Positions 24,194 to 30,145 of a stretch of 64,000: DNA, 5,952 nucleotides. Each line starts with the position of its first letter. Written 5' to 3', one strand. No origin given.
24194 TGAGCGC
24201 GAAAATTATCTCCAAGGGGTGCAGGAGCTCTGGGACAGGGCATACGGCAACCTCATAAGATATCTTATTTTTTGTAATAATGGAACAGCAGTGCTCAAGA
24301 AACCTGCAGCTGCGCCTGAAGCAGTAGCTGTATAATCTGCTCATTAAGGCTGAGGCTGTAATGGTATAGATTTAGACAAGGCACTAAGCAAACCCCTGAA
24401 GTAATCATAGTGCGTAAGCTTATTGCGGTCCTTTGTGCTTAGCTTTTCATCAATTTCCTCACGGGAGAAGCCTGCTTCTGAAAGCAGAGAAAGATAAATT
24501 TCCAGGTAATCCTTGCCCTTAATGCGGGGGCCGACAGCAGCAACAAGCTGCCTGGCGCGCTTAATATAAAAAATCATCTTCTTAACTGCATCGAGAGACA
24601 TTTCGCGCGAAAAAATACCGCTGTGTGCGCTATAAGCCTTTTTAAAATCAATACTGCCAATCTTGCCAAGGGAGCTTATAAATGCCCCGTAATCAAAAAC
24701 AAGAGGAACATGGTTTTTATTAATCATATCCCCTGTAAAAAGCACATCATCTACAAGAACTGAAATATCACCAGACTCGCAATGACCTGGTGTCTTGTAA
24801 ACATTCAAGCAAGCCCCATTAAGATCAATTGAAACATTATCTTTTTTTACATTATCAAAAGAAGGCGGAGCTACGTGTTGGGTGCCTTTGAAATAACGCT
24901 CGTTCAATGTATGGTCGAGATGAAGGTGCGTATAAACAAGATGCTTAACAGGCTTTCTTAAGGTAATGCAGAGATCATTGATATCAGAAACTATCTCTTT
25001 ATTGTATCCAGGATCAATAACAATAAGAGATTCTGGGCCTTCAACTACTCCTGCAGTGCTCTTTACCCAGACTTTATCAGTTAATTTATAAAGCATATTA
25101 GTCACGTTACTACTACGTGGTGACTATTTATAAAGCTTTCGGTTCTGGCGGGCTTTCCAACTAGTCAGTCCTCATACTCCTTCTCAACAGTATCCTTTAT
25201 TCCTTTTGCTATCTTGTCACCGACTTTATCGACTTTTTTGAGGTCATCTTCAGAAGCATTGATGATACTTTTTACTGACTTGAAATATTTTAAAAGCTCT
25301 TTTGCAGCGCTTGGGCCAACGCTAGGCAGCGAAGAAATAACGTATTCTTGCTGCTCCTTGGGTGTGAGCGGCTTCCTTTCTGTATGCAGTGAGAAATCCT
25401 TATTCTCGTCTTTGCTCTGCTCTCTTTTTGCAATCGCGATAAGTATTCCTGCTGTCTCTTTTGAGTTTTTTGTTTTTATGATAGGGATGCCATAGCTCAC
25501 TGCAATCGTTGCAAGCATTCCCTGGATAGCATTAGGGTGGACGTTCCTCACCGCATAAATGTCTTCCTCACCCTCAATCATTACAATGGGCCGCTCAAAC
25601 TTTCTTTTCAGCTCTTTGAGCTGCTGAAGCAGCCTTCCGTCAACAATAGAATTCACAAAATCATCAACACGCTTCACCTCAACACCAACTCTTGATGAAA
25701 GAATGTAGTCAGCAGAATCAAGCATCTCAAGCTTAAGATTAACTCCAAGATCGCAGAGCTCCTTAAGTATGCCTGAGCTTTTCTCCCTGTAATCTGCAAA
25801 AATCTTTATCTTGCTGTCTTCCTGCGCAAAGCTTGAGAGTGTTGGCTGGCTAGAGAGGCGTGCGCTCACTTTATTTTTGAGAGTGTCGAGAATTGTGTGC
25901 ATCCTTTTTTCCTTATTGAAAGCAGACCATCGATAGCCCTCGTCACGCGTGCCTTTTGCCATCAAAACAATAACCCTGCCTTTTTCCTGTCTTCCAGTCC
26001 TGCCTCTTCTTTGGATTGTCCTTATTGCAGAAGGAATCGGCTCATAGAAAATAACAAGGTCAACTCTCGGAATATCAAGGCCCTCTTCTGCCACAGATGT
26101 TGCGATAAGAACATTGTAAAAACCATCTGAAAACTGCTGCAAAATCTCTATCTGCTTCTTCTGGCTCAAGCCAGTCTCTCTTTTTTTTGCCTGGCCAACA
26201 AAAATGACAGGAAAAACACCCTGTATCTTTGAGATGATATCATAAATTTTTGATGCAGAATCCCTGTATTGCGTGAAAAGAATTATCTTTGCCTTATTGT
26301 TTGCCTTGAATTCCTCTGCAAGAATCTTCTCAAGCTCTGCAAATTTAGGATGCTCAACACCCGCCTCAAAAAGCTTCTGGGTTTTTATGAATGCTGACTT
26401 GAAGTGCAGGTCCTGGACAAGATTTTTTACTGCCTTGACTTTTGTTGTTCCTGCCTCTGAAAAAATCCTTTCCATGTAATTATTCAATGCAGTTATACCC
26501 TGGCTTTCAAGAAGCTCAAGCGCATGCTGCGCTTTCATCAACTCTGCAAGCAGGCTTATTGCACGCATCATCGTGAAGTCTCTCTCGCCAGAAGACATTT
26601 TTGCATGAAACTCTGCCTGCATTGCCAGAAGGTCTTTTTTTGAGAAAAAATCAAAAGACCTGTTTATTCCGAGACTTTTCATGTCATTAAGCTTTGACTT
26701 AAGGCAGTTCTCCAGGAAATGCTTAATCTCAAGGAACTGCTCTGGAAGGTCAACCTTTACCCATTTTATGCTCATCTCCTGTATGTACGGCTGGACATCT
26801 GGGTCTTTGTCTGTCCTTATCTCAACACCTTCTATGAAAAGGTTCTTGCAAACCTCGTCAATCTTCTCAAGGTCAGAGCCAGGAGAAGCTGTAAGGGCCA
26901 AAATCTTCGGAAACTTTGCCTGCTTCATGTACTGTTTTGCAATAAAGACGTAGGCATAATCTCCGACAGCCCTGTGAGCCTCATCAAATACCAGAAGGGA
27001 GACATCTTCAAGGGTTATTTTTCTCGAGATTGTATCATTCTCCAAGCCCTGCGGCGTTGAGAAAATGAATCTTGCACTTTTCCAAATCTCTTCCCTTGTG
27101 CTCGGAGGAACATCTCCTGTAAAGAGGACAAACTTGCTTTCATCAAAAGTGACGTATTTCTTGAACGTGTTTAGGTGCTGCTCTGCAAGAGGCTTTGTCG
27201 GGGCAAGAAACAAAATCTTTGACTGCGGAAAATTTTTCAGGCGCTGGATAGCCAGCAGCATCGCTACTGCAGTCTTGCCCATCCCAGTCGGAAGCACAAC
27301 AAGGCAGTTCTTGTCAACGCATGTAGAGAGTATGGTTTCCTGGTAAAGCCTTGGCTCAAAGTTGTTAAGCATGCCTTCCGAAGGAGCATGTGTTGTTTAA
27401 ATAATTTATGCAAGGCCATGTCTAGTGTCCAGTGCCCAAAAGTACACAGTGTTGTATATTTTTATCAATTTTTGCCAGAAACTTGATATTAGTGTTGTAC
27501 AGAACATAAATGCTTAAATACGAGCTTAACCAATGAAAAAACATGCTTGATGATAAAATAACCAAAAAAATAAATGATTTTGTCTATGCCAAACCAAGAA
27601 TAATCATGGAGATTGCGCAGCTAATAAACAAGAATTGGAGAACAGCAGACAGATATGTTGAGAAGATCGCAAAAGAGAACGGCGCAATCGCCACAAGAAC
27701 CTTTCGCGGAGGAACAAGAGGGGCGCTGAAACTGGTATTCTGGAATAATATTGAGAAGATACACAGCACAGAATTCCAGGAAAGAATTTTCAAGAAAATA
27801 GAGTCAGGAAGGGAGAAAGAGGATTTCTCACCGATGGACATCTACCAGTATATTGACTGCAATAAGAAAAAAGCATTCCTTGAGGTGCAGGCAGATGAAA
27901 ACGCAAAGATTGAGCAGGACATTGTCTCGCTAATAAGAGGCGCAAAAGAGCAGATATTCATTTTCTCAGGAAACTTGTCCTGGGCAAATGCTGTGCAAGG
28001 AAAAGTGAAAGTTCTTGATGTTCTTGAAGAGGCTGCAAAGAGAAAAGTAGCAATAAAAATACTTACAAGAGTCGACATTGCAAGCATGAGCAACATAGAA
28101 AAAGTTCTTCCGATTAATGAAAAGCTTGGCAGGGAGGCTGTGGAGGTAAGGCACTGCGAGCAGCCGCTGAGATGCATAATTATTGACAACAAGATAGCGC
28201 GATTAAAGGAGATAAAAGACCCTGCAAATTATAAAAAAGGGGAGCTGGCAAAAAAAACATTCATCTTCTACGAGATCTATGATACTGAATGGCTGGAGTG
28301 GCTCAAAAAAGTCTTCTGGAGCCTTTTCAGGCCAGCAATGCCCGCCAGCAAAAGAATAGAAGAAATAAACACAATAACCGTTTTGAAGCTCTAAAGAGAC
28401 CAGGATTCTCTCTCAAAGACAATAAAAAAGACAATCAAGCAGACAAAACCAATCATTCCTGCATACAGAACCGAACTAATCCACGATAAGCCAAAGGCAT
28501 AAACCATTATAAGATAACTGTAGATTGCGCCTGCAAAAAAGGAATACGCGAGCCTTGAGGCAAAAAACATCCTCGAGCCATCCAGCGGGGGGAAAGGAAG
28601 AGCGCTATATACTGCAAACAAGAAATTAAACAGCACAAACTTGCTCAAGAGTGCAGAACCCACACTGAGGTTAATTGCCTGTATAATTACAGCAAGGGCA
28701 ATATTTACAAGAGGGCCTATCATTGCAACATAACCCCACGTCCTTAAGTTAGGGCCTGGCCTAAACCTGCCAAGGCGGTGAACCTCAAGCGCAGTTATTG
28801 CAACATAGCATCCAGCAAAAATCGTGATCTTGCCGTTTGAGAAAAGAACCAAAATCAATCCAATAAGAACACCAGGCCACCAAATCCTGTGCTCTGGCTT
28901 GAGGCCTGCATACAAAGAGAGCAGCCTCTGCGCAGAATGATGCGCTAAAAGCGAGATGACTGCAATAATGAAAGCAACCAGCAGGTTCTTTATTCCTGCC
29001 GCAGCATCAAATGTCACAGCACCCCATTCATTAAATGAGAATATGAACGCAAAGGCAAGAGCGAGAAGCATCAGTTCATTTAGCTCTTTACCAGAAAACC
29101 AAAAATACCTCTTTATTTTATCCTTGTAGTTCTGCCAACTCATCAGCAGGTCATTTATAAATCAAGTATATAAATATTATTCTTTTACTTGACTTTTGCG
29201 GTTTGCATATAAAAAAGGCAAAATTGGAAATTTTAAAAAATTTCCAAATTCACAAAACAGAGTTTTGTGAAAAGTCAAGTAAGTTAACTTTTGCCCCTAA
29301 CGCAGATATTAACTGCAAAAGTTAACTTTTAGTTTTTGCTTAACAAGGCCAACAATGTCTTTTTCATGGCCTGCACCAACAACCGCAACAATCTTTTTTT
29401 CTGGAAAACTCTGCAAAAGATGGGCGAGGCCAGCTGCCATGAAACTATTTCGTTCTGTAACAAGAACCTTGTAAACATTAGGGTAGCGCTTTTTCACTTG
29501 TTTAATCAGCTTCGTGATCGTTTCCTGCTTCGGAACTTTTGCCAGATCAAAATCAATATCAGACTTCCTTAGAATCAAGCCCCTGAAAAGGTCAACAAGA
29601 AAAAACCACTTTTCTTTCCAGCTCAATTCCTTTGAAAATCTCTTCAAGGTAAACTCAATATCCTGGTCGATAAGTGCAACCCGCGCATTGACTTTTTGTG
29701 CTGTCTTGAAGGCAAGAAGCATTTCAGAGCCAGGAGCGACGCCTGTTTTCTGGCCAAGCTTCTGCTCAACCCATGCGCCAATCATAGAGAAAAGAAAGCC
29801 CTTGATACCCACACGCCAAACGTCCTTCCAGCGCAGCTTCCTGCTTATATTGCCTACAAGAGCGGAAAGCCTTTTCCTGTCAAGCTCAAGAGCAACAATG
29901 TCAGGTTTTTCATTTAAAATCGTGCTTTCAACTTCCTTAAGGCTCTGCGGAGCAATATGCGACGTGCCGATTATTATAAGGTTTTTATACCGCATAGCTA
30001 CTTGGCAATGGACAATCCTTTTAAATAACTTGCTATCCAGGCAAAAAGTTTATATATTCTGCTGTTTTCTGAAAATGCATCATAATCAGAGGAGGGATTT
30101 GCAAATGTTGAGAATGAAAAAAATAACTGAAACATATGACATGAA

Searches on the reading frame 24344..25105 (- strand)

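Call 28: search_protein_families(library=pfam, proteins=[window:24344-25105:-], max_evalue=0.001)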
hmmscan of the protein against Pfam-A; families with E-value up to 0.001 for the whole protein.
window:24344-25105:- (253 aa): 1 family
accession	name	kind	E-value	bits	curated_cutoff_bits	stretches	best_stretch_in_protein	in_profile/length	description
PF00753.33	Lactamase_B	-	3.8e-08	34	22.7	1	14-76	4-67/196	Metallo-beta-lactamase superfamily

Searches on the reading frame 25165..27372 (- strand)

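Call 28: search_protein_families(library=pfam, proteins=[window:25165-27372:-], max_evalue=0.001)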
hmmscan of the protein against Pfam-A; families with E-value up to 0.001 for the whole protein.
window:25165-27372:- (735 aa): 9 families
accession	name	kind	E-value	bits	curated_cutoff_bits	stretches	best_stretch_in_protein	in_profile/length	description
PF02732.21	ERCC4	-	1.2e-29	103.5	24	1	527-644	2-137/140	ERCC4 domain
PF00270.35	DEAD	-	1.4e-28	100.2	26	1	11-170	4-166/167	DEAD/DEAH box helicase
PF04851.21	ResIII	-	1.9e-23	83.6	22.5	1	5-164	2-162/164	Type III restriction enzyme, res subunit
PF00271.37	Helicase_C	-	2.9e-23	82.7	23.5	1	344-461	3-108/110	Helicase conserved C-terminal domain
PF21210.2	RNA_helicase_helical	-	5.8e-19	68.7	27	1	222-327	2-106/108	Putative ATP-dependent RNA helicase, helical bundle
PF12826.13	HHH_2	-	7.6e-12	45.7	27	1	681-732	7-58/64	Helix-hairpin-helix motif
PF14520.12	HHH_5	-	2.1e-07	31.7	27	1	680-728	5-54/57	Helix-hairpin-helix domain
PF18766.7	SWI2_SNF2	-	0.00014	22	26.7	1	27-164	25-155/221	SWI2/SNF2 ATPase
PF22590.2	Cas3-like_C_2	-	0.00015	22.4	27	0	409-463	50-105/106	CRISPR-associated nuclease/helicase Cas3, C-terminal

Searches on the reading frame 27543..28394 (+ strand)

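Call 28: search_protein_families(library=pfam, proteins=[window:27543-28394:+], max_evalue=0.001)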
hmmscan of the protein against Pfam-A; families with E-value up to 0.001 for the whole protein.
window:27543-28394:+ (283 aa): 1 family
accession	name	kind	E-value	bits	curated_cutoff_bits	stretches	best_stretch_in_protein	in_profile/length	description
PF13091.12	PLDc_2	-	0.0004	20.7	27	1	128-219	2-93/132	PLD-like domain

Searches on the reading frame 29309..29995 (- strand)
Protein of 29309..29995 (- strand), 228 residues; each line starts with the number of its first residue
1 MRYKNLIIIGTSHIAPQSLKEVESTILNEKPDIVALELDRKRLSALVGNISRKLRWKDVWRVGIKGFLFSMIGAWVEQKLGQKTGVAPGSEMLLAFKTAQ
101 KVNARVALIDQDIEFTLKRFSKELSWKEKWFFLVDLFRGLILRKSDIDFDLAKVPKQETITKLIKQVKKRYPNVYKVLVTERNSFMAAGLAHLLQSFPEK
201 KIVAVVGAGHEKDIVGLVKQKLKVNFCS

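Call 28: search_protein_families(library=pfam, proteins=[window:29309-29995:-], max_evalue=0.001)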
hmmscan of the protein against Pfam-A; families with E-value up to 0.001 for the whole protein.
window:29309-29995:- (228 aa): 1 family
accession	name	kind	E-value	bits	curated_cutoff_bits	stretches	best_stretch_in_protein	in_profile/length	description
PF01963.22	TraB_PrgY_gumN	-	7.4e-22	78.9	26.8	1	6-220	12-253/263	TraB/PrgY/gumN family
